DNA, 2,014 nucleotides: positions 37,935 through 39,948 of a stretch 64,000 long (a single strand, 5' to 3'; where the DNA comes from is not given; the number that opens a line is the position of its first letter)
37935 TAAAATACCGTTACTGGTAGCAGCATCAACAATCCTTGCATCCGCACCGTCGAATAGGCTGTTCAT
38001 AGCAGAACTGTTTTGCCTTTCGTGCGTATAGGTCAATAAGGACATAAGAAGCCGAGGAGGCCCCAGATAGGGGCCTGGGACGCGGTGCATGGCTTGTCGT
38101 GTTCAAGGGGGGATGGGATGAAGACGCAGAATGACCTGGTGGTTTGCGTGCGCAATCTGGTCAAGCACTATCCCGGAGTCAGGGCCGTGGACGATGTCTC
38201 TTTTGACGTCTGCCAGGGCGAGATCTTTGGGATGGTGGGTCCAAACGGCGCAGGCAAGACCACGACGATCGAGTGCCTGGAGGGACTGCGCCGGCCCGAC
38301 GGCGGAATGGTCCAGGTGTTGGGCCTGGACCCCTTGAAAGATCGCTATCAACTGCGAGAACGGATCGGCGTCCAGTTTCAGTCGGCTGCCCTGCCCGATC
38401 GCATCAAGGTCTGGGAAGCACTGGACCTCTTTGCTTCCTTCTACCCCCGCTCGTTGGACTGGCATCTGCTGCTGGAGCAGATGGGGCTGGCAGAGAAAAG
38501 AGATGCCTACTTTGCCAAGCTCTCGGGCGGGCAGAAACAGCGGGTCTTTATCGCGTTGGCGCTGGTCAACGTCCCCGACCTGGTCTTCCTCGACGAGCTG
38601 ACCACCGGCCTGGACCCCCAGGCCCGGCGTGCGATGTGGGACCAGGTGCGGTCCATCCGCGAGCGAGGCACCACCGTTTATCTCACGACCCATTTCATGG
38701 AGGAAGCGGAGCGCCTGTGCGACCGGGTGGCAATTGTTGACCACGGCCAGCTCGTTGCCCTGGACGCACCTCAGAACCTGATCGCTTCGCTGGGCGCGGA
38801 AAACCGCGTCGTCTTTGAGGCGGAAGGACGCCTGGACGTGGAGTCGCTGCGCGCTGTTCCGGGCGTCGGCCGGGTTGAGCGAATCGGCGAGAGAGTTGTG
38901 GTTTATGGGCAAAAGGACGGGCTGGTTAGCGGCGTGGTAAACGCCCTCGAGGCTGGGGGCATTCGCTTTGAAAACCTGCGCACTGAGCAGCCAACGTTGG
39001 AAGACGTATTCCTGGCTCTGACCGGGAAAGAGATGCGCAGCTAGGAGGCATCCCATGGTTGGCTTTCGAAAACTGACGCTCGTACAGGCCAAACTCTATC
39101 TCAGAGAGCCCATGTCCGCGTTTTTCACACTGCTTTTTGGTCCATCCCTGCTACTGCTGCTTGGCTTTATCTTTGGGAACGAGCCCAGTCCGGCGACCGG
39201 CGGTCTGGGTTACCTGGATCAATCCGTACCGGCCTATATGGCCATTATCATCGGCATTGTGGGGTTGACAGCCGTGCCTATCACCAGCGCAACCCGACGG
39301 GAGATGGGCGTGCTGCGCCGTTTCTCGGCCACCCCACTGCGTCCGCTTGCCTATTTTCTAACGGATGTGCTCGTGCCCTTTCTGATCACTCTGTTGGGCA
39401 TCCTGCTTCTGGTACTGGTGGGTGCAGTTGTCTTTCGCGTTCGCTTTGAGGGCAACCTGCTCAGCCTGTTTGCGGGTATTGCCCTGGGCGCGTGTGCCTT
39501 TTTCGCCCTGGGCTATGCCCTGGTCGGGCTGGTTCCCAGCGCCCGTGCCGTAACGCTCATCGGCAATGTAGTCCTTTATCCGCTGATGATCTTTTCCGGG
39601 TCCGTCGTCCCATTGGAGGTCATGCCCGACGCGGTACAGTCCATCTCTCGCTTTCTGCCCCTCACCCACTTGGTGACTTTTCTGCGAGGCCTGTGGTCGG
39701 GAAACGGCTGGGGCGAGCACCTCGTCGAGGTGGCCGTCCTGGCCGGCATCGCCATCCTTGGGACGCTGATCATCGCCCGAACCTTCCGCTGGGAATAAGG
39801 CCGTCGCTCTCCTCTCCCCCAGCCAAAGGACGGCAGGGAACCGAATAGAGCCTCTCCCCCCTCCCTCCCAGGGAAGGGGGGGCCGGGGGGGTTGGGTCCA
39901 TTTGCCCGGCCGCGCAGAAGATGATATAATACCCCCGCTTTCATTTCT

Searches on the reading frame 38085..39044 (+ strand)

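Call 80: search_protein_families(library=pfam, proteins=[window:38085-39044:+], max_evalue=0.00001)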
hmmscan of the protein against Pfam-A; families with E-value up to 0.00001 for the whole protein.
window:38085-39044:+ (319 aa): 2 families
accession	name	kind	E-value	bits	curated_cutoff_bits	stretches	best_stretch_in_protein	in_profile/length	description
PF00005.33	ABC_tran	-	3e-27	96.3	25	1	36-173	2-136/137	ABC transporter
PF13304.12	AAA_21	-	2.8e-12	47.8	27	0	143-203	235-298/304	AAA domain, putative AbiEii toxin, Type IV TA system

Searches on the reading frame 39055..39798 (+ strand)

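Call 80: search_protein_families(library=pfam, proteins=[window:39055-39798:+], max_evalue=0.00001)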
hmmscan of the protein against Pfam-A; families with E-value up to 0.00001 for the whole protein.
window:39055-39798:+ (247 aa): 2 families
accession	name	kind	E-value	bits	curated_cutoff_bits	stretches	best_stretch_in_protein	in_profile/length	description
PF01061.29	ABC2_membrane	-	6.2e-24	85.2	26.9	1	7-212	6-208/211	ABC-2 type transporter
PF12698.13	ABC2_membrane_3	-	4.5e-20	72.5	31.6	1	51-241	158-346/347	ABC-2 family transporter protein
